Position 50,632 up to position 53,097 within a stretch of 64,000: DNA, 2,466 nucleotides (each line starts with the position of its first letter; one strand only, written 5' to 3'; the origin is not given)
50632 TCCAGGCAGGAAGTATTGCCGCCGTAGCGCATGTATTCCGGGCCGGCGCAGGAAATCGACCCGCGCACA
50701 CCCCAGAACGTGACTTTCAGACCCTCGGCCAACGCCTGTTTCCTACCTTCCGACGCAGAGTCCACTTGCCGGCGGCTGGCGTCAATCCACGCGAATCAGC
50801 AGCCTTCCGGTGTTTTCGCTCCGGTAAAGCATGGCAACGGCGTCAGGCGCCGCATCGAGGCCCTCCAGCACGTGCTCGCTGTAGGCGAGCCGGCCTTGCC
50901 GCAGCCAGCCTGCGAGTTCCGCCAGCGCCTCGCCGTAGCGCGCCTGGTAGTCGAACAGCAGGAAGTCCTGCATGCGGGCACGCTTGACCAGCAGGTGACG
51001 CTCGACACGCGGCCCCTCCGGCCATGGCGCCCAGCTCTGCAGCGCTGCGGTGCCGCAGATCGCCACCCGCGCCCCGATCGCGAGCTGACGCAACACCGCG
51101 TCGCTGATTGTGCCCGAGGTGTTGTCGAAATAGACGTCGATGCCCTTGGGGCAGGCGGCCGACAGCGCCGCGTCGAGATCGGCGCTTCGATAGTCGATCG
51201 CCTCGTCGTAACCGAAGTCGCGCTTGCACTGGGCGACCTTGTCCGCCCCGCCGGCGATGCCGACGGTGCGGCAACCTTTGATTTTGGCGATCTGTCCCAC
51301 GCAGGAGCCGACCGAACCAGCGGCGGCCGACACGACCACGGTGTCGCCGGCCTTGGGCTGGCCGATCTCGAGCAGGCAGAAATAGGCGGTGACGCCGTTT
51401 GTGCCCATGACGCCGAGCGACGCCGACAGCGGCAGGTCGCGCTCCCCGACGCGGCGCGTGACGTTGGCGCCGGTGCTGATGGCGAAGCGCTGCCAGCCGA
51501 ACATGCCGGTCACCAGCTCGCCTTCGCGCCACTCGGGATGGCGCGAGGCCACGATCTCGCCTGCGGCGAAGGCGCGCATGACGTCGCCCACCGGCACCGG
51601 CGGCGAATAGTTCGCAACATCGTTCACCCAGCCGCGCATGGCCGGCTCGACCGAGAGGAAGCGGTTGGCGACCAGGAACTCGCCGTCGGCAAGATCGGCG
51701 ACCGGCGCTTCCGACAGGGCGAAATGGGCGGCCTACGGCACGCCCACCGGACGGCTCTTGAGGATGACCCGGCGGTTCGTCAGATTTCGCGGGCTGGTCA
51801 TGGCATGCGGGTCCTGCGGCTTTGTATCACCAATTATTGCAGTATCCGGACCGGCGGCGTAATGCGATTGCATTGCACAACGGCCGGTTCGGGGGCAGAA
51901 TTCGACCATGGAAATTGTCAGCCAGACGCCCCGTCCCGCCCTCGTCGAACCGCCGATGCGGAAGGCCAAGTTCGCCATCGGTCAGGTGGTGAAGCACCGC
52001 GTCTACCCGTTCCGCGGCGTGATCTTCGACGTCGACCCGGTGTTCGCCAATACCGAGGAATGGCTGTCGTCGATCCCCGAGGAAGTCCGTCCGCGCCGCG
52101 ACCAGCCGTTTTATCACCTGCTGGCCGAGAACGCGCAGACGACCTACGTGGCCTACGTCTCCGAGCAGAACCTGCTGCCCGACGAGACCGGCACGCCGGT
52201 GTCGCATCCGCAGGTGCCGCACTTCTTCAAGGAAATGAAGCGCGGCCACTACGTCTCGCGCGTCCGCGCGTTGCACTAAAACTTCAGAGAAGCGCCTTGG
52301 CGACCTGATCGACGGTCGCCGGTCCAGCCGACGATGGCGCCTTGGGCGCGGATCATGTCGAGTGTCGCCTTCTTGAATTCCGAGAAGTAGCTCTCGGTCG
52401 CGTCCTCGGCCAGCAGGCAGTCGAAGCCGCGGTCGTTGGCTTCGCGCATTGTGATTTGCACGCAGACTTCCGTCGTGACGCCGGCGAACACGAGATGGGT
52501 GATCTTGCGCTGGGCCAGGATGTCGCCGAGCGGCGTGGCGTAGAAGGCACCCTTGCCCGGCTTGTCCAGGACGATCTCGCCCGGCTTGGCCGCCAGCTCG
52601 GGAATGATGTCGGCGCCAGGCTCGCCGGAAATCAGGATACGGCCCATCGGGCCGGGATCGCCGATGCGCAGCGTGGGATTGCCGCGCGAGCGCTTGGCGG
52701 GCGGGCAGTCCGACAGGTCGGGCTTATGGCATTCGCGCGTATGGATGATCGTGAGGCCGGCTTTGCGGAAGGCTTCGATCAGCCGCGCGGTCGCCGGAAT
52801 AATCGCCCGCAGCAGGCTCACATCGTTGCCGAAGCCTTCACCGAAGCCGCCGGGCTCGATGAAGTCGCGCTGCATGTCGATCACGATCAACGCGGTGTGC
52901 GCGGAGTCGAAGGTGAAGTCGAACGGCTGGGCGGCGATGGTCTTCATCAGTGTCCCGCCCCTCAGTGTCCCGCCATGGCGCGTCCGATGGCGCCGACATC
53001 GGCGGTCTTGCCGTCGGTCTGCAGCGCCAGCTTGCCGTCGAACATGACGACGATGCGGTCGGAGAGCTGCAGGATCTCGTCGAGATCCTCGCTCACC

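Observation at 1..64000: About one gene in five is disrupted or reduced to a stub, without any mobile elements in sight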

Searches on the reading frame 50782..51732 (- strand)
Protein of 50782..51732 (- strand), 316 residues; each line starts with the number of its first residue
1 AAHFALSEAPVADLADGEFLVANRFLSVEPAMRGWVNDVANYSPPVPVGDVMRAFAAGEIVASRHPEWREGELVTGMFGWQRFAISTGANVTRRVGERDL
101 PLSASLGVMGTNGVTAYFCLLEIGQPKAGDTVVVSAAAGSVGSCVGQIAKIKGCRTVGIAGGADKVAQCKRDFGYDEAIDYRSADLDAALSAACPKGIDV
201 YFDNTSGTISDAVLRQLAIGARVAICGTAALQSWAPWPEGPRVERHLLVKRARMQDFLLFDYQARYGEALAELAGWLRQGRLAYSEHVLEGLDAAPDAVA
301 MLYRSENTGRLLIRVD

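Call 47: search_protein_families(library=pfam, max_evalue=0.01, proteins=[window:50782-51732:-])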
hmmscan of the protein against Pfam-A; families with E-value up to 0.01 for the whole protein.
window:50782-51732:- (316 aa): 3 families
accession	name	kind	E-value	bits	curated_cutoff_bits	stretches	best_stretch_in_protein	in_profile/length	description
PF16884.10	ADH_N_2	-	5.2e-29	100.7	31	1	2-92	16-106/108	N-terminal domain of oxidoreductase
PF00107.32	ADH_zinc_N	-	6.4e-19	68.6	31.8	1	141-273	2-127/129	Zinc-binding dehydrogenase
PF13602.12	ADH_zinc_N_2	-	7.9e-09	37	27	1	174-312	2-133/134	Zinc-binding dehydrogenase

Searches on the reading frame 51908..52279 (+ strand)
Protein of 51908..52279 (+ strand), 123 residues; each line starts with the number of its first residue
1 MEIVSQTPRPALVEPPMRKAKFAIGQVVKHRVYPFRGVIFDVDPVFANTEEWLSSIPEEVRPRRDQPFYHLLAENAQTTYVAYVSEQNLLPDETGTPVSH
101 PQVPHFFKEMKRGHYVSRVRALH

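Call 74: find_encoding_contigs(protein=window:51908-52279:+, flank=10000, max_places=10)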
Protein window:51908-52279:+ (123 aa): 15 contigs read that carry it; 10 places shown.
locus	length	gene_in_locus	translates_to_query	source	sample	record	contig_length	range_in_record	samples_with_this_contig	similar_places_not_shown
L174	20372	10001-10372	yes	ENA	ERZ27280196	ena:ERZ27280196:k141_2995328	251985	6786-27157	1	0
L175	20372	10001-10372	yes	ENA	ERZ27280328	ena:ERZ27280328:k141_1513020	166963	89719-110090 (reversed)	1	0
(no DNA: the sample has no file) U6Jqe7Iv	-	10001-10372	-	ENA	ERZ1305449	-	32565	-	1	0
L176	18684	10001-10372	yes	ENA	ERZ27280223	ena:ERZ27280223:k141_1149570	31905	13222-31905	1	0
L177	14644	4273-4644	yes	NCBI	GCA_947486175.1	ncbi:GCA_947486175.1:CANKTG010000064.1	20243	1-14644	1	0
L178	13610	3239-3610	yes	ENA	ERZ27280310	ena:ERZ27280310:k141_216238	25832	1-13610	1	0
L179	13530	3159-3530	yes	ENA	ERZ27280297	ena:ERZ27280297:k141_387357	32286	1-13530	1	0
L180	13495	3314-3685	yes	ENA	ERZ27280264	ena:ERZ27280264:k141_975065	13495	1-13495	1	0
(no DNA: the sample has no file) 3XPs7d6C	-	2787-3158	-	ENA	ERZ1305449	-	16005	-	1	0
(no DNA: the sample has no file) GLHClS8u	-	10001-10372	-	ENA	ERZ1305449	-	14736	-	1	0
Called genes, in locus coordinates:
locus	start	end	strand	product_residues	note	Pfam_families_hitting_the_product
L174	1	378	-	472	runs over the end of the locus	PF02589:LUD_dom, PF13187:Fer4_9 (faint), PF00037:Fer4 (faint), PF13183:Fer4_8, PF13237:Fer4_10 (faint), PF12838:Fer4_7 (weak), PF11870:LutB_C (weak)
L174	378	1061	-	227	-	PF02754:CCG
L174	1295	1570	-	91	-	-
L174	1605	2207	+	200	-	PF03372:Exo_endo_phos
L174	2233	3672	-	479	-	PF13396:PLDc_N (weak), PF13091:PLDc_2, PF00614:PLDc (weak)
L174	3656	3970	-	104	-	-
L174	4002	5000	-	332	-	PF03562:MltA, PF06725:3D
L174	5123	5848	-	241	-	PF04280:Tim44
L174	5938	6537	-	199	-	PF00211:Guanylate_cyc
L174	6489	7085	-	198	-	-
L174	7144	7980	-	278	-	PF13578:Methyltransf_24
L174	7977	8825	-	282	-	PF23023:Anti-Pycsar_Apyc1 (weak), PF12706:Lactamase_B_2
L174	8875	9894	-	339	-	PF16884:ADH_N_2, PF00107:ADH_zinc_N, PF13602:ADH_zinc_N_2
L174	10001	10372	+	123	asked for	PF08755:YccV-like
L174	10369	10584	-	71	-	PF00857:Isochorismatase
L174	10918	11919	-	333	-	PF00005:ABC_tran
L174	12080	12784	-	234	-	PF03737:RraA-like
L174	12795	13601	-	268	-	PF00497:SBP_bac_3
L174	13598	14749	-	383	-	PF04055:Radical_SAM, PF06969:HemN_C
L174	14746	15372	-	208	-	PF01725:Ham1p_like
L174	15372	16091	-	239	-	PF01138:RNase_PH, PF03725:RNase_PH_C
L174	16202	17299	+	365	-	PF01628:HrcA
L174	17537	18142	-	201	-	PF03734:YkuD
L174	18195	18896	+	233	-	PF01557:FAA_hydrolase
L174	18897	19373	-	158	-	PF00383:dCMP_cyt_deam_1, PF14437:MafB19-deam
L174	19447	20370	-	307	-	PF04228:Zn_peptidase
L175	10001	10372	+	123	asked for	PF08755:YccV-like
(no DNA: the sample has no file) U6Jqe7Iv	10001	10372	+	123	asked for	PF08755:YccV-like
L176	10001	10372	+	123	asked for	PF08755:YccV-like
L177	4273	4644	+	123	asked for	PF08755:YccV-like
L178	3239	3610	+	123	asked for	PF08755:YccV-like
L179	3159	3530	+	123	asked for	PF08755:YccV-like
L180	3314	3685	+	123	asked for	PF08755:YccV-like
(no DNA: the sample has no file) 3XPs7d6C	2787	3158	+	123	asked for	PF08755:YccV-like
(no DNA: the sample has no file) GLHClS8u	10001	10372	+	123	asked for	PF08755:YccV-like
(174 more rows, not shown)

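Call 79: search_protein_families(library=ncbifam, proteins=[L174:8875-9894:-], max_evalue=0.001)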
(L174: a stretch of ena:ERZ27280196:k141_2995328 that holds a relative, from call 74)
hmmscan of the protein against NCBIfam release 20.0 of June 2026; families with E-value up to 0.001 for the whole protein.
L174:8875-9894:- (339 aa): 7 families
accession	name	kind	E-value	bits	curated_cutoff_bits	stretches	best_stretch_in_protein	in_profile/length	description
NF058644.1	CurcmRedCuraProt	equivalog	2.7e-106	355.4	440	1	10-338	1-333/336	NADPH-dependent curcumin/dihydrocurcumin reductase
TIGR02825.1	B4_12hDH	equivalog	1.2e-65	222.1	579.85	1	12-335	6-325/327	leukotriene B4 12-hydroxydehydrogenase/15-oxo-prostaglandin 13-reductase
TIGR02824.1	quinone_pig3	subfamily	8.8e-14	51.2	296.8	1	63-337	49-324/325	putative NAD(P)H quinone oxidoreductase, PIG3 family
NF041183.1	Pks2_ls1_myc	equivalog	1.2e-07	29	2400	1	132-256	1525-1649/2086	sulfolipid-1 biosynthesis phthioceranic/hydroxyphthioceranic acid synthase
TIGR02823.1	oxido_YhdH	subfamily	2.3e-07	30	297.25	1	79-253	64-245/324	acrylyl-CoA reductase family protein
NF008024.0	PRK10754.1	subfamily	2.8e-05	23.3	348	1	135-226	124-215/327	NADPH:quinone reductase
NF041172.1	AcrlCoa_red_Thmprot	equivalog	0.00021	20.4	500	1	150-250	161-256/334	acryloyl-CoA reductase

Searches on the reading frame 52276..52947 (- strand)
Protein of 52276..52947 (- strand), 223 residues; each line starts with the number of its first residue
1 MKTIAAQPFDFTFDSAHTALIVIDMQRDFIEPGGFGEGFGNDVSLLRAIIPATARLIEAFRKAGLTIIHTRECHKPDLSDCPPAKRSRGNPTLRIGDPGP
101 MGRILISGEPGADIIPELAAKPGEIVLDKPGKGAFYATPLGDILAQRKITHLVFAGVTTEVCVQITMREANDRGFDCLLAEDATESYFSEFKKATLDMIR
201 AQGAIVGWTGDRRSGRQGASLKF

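Call 69: search_protein_families(library=pfam, proteins=[window:52276-52947:-], max_evalue=0.01)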
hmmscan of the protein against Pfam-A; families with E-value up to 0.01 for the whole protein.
window:52276-52947:- (223 aa): 1 family
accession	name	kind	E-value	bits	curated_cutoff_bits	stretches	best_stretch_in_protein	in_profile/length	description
PF00857.26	Isochorismatase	-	1.6e-44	152.5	27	1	18-206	1-170/175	Isochorismatase domain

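Call 79: search_protein_families(library=ncbifam, proteins=[window:52276-52947:-], max_evalue=0.001)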
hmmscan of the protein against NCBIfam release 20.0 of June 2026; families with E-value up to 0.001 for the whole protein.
window:52276-52947:- (223 aa): 5 families
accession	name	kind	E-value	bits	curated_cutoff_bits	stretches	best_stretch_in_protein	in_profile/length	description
NF050097.1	BiurAmidohydBiuH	equivalog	3.5e-75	252.2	370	1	7-209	8-211/221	biuret amidohydrolase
TIGR03614.1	RutB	equivalog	4.6e-29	101.6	377.95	1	4-211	2-211/226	pyrimidine utilization protein B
NF008517.0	PRK11440.1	equivalog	6.1e-15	55.6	195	1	117-199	89-171/188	hydrolase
NF008623.0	PRK11609.1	equivalog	2.7e-07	30.6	174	0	137-182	131-176/213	bifunctional nicotinamidase/pyrazinamidase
NF041461.1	C_hydro_YcaC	equivalog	1.7e-05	24.4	310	1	144-208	97-162/201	isochorismate family cysteine hydrolase YcaC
